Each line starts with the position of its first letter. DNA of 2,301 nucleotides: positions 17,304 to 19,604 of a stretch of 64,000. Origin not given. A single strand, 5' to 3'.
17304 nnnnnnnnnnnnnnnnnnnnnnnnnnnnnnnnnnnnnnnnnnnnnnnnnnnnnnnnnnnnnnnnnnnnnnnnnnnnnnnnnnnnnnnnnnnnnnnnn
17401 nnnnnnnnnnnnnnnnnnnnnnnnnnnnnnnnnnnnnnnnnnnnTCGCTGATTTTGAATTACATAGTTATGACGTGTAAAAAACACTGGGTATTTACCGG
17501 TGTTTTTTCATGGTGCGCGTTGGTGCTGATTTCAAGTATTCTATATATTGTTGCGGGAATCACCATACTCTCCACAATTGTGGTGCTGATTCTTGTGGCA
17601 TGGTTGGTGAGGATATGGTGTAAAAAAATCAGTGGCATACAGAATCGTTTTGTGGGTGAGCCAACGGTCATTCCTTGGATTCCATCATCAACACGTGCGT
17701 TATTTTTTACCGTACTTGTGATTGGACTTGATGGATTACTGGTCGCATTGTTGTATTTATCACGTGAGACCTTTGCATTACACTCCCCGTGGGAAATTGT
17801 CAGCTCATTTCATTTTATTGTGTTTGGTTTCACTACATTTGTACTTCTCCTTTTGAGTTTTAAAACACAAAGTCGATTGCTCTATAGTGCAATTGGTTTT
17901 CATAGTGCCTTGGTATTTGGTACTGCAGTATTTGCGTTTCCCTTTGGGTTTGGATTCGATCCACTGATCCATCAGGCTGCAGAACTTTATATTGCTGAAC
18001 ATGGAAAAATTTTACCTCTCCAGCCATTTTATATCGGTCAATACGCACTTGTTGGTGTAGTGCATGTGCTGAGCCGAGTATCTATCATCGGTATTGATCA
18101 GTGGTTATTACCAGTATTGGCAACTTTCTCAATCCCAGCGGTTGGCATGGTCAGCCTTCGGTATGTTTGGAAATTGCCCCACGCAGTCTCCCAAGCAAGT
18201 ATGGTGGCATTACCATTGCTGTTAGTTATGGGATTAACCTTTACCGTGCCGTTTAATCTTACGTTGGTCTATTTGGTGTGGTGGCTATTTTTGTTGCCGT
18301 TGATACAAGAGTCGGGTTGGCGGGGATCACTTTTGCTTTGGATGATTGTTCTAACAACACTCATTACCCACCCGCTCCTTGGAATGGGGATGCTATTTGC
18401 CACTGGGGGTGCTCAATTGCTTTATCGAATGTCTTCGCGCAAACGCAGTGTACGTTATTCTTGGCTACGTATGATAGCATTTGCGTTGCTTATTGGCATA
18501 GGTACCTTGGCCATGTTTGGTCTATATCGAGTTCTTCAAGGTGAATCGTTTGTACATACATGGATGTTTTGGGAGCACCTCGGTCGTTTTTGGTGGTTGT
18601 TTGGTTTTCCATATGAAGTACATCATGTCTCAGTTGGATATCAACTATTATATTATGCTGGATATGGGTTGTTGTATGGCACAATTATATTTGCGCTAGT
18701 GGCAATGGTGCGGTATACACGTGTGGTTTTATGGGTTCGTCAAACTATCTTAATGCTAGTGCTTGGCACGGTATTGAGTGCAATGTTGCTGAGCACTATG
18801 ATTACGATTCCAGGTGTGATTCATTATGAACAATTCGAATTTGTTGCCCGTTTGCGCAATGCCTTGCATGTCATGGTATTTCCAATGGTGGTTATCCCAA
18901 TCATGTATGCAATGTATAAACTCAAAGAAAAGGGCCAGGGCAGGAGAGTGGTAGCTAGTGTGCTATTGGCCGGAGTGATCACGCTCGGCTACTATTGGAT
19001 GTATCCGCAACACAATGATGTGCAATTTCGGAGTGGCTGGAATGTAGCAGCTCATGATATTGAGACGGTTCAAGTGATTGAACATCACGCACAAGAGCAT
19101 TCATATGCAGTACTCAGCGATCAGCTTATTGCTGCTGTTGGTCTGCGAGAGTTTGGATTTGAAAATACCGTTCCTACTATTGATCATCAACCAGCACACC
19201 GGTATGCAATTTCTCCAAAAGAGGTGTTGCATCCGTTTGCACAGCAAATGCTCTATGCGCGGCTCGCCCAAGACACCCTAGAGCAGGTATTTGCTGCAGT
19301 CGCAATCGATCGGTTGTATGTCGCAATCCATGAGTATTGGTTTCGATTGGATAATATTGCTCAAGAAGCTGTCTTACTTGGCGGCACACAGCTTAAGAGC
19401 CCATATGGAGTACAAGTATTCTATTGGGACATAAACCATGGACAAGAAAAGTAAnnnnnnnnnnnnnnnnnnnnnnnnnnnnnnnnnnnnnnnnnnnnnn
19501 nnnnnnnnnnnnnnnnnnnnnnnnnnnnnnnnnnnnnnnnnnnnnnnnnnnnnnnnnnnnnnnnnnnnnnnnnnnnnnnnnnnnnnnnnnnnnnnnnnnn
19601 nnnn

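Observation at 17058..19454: TPGY[DE] pentapeptide-repeat protein plus a 666-aa polytopic membrane protein inserted between adk and map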

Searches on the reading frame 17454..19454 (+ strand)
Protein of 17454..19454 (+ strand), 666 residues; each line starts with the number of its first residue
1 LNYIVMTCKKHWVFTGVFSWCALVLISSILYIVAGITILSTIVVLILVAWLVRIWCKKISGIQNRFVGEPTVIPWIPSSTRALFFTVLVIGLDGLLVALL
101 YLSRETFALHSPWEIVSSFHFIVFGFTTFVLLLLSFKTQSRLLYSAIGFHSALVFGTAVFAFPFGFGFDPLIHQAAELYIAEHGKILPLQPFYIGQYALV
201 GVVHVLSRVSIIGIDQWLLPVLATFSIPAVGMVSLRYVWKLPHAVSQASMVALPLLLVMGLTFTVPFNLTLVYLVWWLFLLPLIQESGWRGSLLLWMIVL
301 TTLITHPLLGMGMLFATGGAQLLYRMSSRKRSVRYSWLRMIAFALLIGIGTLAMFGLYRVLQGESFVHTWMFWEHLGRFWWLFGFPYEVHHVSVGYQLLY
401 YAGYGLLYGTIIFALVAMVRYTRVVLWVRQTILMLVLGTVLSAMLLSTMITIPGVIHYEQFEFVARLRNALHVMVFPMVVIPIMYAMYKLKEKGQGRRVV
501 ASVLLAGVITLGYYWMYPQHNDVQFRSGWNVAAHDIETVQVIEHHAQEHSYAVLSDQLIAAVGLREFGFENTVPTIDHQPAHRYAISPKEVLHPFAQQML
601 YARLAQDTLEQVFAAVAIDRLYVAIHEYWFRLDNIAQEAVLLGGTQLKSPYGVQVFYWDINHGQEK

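Call 3: search_protein_families(library=pfam, proteins=[window:17454-19454:+], max_evalue=1)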
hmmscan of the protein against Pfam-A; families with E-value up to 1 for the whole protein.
window:17454-19454:+ (666 aa): 1 family
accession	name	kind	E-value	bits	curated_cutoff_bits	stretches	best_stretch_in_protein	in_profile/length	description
PF15098.11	TMEM89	-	0.1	13.3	27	1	25-98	39-113/134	TMEM89 protein family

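Call 4: search_protein_families(library=ncbifam, proteins=[window:17454-19454:+], max_evalue=1)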
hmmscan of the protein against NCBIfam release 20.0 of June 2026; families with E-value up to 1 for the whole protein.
window:17454-19454:+ (666 aa): 0 families

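Call 6: find_homologous_proteins(query=window:17454-19454:+, max_evalue=0.001)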
Query window:17454-19454:+ (666 aa): 37 proteins with E <= 0.001 among 8000 candidates.
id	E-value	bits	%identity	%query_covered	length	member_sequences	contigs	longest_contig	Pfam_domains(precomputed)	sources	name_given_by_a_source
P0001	0.0e+0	1471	100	99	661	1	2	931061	-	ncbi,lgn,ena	-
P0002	3.3e-115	404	35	98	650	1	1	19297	-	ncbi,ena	-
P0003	1.0e-100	356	35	96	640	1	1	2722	-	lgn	-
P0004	1.1e-97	346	36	95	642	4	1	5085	-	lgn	-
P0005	7.4e-92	327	34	98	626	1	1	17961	-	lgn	-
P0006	1.1e-90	323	35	98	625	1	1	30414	-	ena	-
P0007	1.1e-88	317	34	99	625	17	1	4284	-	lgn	-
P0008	5.7e-88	314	33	97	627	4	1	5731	-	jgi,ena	-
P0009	7.4e-88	314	34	98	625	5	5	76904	-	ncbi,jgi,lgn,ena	jgi:hypothetical protein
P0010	7.1e-87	311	32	98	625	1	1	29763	-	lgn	-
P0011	7.2e-87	311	33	98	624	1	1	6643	-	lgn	-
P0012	2.9e-82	295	32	99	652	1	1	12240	-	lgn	-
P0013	1.3e-81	293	32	96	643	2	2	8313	-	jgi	-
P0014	1.4e-78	283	31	98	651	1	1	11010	-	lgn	-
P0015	9.8e-78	280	30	97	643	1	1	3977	-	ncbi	-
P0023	8.3e-47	178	29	91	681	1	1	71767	-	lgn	-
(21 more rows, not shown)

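Call 7: search_solved_structures(query=window:17454-19454:+, max_evalue=10)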
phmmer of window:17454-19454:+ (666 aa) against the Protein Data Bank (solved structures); distinct sequences matched with E-value up to 10: 0.

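Call 12: find_encoding_contigs(protein=P0002, flank=5000, max_places=2)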
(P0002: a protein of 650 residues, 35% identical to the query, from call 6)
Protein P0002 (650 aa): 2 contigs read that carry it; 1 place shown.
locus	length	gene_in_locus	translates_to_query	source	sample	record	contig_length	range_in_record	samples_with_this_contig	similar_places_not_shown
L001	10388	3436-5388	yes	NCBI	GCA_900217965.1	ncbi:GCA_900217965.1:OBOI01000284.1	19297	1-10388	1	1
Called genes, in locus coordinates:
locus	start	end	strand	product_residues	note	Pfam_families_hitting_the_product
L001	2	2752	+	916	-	?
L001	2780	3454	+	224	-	-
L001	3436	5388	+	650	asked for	-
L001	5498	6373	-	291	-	-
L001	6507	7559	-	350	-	-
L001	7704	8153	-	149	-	PF02823:ATP-synt_DE_N, PF00401:ATP-synt_DE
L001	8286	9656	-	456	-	PF02874:ATP-synt_ab_N, PF00006:ATP-synt_ab, PF22919:ATP-synt_VA_C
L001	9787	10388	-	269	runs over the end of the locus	PF00231:ATP-synt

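Call 13: find_encoding_contigs(protein=P0009, flank=5000, max_places=2)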
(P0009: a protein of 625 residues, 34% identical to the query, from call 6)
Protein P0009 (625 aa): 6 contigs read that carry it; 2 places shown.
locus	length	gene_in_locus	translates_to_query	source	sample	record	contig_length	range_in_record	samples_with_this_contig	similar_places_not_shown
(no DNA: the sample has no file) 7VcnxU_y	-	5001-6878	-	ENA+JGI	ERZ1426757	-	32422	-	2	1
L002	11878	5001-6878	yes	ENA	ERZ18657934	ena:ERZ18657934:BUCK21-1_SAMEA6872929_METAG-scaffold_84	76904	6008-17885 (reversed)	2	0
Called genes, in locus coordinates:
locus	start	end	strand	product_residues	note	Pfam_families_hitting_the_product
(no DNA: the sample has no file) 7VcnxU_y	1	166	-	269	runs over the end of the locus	PF13649:Methyltransf_25 (faint), PF00398:RrnaAD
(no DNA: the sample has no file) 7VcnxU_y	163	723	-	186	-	PF01300:Sua5_yciO_yrdC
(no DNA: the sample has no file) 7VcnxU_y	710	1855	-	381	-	PF03462:PCRF, PF00472:RF-1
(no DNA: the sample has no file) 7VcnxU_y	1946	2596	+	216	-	-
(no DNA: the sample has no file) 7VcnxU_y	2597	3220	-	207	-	PF00730:HhH-GPD, PF00633:HHH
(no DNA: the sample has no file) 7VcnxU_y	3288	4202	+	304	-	-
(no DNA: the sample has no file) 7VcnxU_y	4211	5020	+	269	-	-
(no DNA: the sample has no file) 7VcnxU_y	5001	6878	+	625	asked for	-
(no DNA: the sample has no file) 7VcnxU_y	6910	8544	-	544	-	PF00118:Cpn60_TCP1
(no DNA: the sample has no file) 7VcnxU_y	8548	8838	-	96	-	PF00166:Cpn10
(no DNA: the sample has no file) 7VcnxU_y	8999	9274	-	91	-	-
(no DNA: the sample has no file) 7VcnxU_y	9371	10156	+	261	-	PF05675:DUF817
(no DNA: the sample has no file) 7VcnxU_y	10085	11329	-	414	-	PF04932:Wzy_C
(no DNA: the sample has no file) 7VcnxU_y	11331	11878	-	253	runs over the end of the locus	-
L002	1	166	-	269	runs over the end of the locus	PF13649:Methyltransf_25 (faint), PF00398:RrnaAD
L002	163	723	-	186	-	PF01300:Sua5_yciO_yrdC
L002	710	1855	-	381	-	PF03462:PCRF, PF00472:RF-1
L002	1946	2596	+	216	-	-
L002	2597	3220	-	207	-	PF00730:HhH-GPD, PF00633:HHH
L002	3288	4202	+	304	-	-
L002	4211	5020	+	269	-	-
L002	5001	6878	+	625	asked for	-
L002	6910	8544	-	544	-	PF00118:Cpn60_TCP1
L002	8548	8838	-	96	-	PF00166:Cpn10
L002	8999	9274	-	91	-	-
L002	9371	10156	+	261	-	PF05675:DUF817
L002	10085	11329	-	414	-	PF04932:Wzy_C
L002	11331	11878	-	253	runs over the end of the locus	-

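Call 14: find_encoding_contigs(protein=P0023, flank=5000, max_places=2)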
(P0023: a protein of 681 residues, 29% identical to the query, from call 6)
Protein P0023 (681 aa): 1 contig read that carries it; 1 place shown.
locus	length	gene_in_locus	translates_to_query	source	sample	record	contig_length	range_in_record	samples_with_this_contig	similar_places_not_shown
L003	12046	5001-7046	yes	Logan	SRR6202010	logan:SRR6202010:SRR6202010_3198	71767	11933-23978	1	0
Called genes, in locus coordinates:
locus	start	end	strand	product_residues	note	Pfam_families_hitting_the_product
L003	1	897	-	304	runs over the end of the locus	PF13739:PdaC (weak), PF11738:DUF3298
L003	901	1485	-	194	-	PF00293:NUDIX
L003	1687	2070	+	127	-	-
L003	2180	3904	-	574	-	-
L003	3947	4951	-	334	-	PF13191:AAA_16 (weak), PF23569:NBD_SMAX1, PF13401:AAA_22 (faint), PF00004:AAA, PF17871:AAA_lid_9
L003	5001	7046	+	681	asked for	-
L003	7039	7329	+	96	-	-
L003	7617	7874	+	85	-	-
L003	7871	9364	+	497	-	PF02789:Peptidase_M17_N, PF00883:Peptidase_M17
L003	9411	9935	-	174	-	PF00578:AhpC-TSA, PF08534:Redoxin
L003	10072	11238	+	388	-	PF11376:DUF3179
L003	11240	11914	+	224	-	PF00590:TP_methylase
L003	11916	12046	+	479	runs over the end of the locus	PF00133:tRNA-synt_1, PF09334:tRNA-synt_1g, PF00133:tRNA-synt_1, PF01406:tRNA-synt_1e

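Call 21: find_related_loci(query=A1, collection=genome_contigs, flank=4000)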
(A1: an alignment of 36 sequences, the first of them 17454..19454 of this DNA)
Query A1 (666 aa) in genome_contigs; peptide patterns used: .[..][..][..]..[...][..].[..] (x = any residue, [..] = any of these).
409 stretches matched a pattern; 404 encode a relative of the query (tblastn E <= 1e-3); the best 80 are kept; 80 distinct loci.
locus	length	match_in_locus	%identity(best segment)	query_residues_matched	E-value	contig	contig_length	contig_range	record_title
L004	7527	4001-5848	38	9-656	2e-124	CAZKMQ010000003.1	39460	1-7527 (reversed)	MAG TPA_asm: uncultured Gammaproteobacteria bacterium isolate SRP200020_co3_324 genome assembly, contig: NODE_1384_lengt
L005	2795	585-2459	33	16-666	5e-98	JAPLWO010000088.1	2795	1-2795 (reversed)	MAG: Candidatus Magasanikiibacteriota bacterium isolate LacPavin_0920_WC57_MAG_45_8 LacPavin_0920_WC57_scaffold_322597,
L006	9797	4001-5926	33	9-659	3e-91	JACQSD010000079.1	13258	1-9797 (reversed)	MAG: Candidatus Uhrbacteria bacterium isolate NC_groundwater_1376_Ag_S-0.2um_49_27 S_p2_S4_coassembly_k141_3446451, whol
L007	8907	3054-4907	34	2-659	4e-86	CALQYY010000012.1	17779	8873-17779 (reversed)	MAG: Candidatus Magasanikbacteria bacterium isolate MiH-14oct19-207 genome assembly, contig: MiH-14oct19-C6382, whole ge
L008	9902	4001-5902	34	9-665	1e-83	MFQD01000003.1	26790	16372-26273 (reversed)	MAG: Candidatus Magasanikbacteria bacterium RIFCSPHIGHO2_02_FULL_50_9b rifcsphigho2_02_scaffold_11595, whole genome shot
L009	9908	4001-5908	31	9-646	7e-77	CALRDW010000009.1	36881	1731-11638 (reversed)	MAG: Candidatus Magasanikbacteria bacterium isolate Mag-100m-18 genome assembly, contig: Mag-100m-c134, whole genome sho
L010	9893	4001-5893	35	9-656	4e-115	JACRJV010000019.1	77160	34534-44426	MAG: Candidatus Uhrbacteria bacterium isolate NC_groundwater_1838_Pr3_B-0.1um_52_12 SR-2_scaffold_141_3357569, whole gen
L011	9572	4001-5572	29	88-628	2e-64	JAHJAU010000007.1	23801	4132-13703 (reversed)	MAG: Patescibacteria group bacterium isolate Modern_marine.mb.227 Modern_marine.mb.227_k141_137097, whole genome shotgun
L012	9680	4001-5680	29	37-629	3e-61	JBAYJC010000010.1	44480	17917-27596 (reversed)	MAG: Patescibacteria group bacterium isolate SO_2016_GW1_46 scaffold01598_OW334_2016, whole genome shotgun sequence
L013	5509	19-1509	35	150-645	3e-61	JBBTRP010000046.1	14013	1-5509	MAG: Patescibacteria group bacterium isolate H52-bin089_1 H52_bin089_1_000000000046, whole genome shotgun sequence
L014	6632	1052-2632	32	89-629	2e-57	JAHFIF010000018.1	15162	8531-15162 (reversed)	MAG: bacterium isolate nzgw356 NODE_1838_length_15163_cov_3.224970, whole genome shotgun sequence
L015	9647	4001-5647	28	87-641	9e-56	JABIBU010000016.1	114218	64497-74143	MAG: Candidatus Magasanikbacteria bacterium isolate SI048_bin34 k141_1018967, whole genome shotgun sequence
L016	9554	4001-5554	29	104-638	3e-55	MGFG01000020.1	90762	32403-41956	MAG: Candidatus Uhrbacteria bacterium RIFOXYC2_FULL_47_19 rifoxyc2_full_scaffold_425, whole genome shotgun sequence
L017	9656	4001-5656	30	81-639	5e-55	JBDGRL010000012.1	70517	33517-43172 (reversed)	MAG: Candidatus Magasanikbacteria bacterium isolate DAL-Ass_45_85C1R DAL-Ass_45_85C1R_12, whole genome shotgun sequence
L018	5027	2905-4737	29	12-639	1e-54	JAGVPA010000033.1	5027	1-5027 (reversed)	MAG: bacterium isolate DeMMO3_36 c_000000020562, whole genome shotgun sequence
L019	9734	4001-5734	27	17-629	4e-54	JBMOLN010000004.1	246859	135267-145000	MAG: Patescibacteria group bacterium isolate Betzabe_MAG025 MAG025_4, whole genome shotgun sequence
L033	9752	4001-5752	28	64-656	7e-48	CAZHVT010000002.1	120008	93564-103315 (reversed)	MAG TPA_asm: uncultured Gammaproteobacteria bacterium isolate SRP200020_co3_78 genome assembly, contig: NODE_146_length_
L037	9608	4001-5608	28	99-639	2e-45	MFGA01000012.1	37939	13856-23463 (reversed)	MAG: Candidatus Falkowbacteria bacterium RIFOXYA2_FULL_38_12 rifoxya2_full_scaffold_387, whole genome shotgun sequence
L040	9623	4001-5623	28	92-661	3e-45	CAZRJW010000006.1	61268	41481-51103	MAG TPA_asm: uncultured Gammaproteobacteria bacterium isolate SRP285395_co1_374 genome assembly, contig: NODE_577_length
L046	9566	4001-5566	31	89-629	4e-43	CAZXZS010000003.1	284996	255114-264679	MAG TPA_asm: uncultured Gammaproteobacteria bacterium isolate SRP170004_co1_262 genome assembly, contig: NODE_34_length_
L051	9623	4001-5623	29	101-639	3e-42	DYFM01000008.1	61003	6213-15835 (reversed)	MAG TPA_asm: Candidatus Paceibacter sp. isolate BE2011_3_41_10 Afr_mines_BE2011_198_length_61003_cov_4_484561, whole gen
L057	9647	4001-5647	25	74-640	1e-41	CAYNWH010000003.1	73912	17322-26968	MAG TPA_asm: uncultured Gammaproteobacteria bacterium isolate SRP214966_co1_418 genome assembly, contig: NODE_344_length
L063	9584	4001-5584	26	100-639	1e-40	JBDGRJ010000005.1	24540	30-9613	MAG: Candidatus Paceibacteria bacterium isolate DAL-Ass_45_73C1R DAL-Ass_45_73C1R_5, whole genome shotgun sequence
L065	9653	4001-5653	26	88-664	2e-40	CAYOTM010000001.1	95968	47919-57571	MAG TPA_asm: uncultured Gammaproteobacteria bacterium isolate SRP192927_co6_793 genome assembly, contig: NODE_178_length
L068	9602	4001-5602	27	108-639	3e-39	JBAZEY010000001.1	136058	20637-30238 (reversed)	MAG: Patescibacteria group bacterium isolate SO_2017_LW3_137 NODE_197_length_136058_cov_6.389411_LW162_2017, whole genom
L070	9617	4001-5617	26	102-641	3e-39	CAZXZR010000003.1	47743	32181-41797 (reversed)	MAG TPA_asm: uncultured Gammaproteobacteria bacterium isolate SRP098346_co1_171 genome assembly, contig: NODE_364_length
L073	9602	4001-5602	26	108-639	9e-39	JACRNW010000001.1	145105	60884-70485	MAG: Candidatus Falkowbacteria bacterium isolate NC_groundwater_1945_Pr3_S-0.2um_44_4 scaffold_34936, whole genome shotg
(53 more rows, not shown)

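Call 25: predict_structure(alignment_id=A1)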
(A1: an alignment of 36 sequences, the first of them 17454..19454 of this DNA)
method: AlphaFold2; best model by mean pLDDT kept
length: 666 residues; sequences in the alignment: 36
mean_pLDDT: 91.6   pTM: 0.93
mean pLDDT of the five models: 91.6, 91.3, 90.4, 90.3, 90.2
residues with pLDDT >= 90: 506; 70-90: 135; 50-70: 18; < 50: 7
segments of 3 or more residues with pLDDT < 50: 662-666
pLDDT, mean of each block of 10 residues (from residue 1): 81 94 98 97 98 91 56 78 97 97 87 90 98 94 95 93 88 95 93 94 97 95 95 93 95 87 95 98 92 97 96 98 87 82 98 95 94 94 86 89 88 93 93 97 96 87 93 95 96 95 96 84 69 93 92 95 93 90 91 95 96 94 94 97 93 93 44
secondary structure, 60 per line:
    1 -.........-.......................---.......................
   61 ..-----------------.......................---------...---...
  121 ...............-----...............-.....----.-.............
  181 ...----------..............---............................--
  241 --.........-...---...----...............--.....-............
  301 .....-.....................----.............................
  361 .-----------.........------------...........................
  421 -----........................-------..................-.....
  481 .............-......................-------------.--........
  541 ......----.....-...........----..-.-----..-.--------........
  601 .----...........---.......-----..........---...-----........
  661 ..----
elements in order: H2-10 H12-34 H38-62 H80-102 H118-135 H141-155 H157-161 H168-183 H194-207 H211-238 H243-251 H266-280 H283-287 H289-305 H307-327 H332-361 H373-381 H394-420 H426-449 H457-474 H476-493 H495-516 H533-546 E551-555 H557-567 H593-601 H606-615 E620-626 H632-641 E645-647 E653-659

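Call 31: fold_search(model_id=the predicted structure, library=pdb)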
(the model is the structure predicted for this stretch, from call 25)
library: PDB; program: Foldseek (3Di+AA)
matches with E <= 10: 270; with E <= 0.001: 0
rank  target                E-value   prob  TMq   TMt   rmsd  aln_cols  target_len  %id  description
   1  8if8_B                1.4e-03  1.00  0.44  0.46  10.5       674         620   12  Arabinosyltransferase AftA (released 2023-05-31)
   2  8if8_C                2.4e-03  1.00  0.43  0.47  10.5       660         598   12  Arabinosyltransferase AftA (released 2023-05-31)
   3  7e9s_A                5.8e-03  0.93  0.27  0.22  20.6       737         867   10  Archaeal oligosaccharyltransferase AglB from Archaeoglobus fulgidus in complex with an inhibitory peptide and a dolich (released 2021-09-08)
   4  5f15                  1.3e-02  1.00  0.40  0.46   9.8       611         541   13  Crystal Structure of ArnT from Cupriavidus metallidurans bound to Undecaprenyl phosphate (released 2016-02-17)
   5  5ezm                  3.0e-02  0.99  0.36  0.43  10.6       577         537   11  Crystal Structure of ArnT from Cupriavidus metallidurans in the apo state (released 2016-02-17)
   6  6xr1                  8.5e-02  0.25  0.15  0.17  23.4       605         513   10  Computationally designed right-handed alpha/alpha single-chain toroid with 9 repeats (released 2021-07-14)
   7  8qcy                  1.1e-01  0.10  0.09  0.12  23.8       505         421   12  Cryo-EM structure of the outward-facing FLVCR2 (released 2024-04-17)
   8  9x5u_A                2.4e-01  0.06  0.11  0.11  25.9       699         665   13  Arabidopsis thaliana URE transporter DUR3 - URE bound (released 2025-11-05)
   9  4oh3_A                2.6e-01  0.10  0.11  0.13  26.0       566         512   13  Crystal structure of a nitrate transporter (released 2014-03-05)
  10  9okf                  2.6e-01  0.08  0.10  0.13  25.0       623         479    8  Cryo-EM structure of human SV2A in the apo state (released 2025-12-10)
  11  5gpj_A                3.3e-01  0.09  0.13  0.13  22.5       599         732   12  Crystal Structure of Proton-Pumping Pyrophosphatase (released 2016-12-28)
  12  9vre                  3.3e-01  0.04  0.07  0.06  30.3       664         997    9  Cryo-EM structure of rice multidrug resistance protein 5 (MRP5) with InsP6 in state B (released 2026-04-01)
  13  9ntc                  3.7e-01  0.08  0.10  0.13  24.0       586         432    8  Structure of Synaptic Vesicle Protein 2A Bound to Brivaracetam and UCB1244283 (released 2025-09-10)
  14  7d5p_A                3.7e-01  0.07  0.09  0.13  23.8       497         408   10  Structure of NorC transporter in an outward-open conformation in complex with a single-chain Indian camelid antibody (released 2021-06-09)
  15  8d2s_A                3.9e-01  0.08  0.12  0.15  20.5       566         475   13  Zebrafish MFSD2A isoform B in inward open ligand bound conformation (released 2023-05-10)
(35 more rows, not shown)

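Call 36: search_protein_representatives(alignment_id=A1)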
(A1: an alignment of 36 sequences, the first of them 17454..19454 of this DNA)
Query: 36 sequences, 648 profile positions. Proteins with E-value up to 0.001 (for the whole library): 1388; up to 1e-10: 1152; up to 1e-30: 1004. The best 150 are listed.
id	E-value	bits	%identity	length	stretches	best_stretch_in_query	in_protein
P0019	2.2e-214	729.8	-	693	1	7-647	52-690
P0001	9.0e-197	671.7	-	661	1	16-647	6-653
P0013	9.2e-197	671.6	-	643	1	14-647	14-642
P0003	4.1e-196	669.5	-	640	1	15-646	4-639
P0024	7.9e-193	658.6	-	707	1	13-647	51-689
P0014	1.2e-192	658.0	-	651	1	16-647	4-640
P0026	1.0e-191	655.0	-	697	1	7-647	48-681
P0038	1.0e-190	651.7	-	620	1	21-647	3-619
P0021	5.9e-187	639.2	-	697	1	7-647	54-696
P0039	1.0e-185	635.1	-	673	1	8-647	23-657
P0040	1.3e-185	634.8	-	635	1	12-647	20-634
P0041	5.9e-183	626.0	-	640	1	15-647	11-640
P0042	3.0e-182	623.7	-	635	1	21-647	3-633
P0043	1.0e-181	621.9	-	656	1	14-647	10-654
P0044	2.1e-181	620.9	-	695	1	17-647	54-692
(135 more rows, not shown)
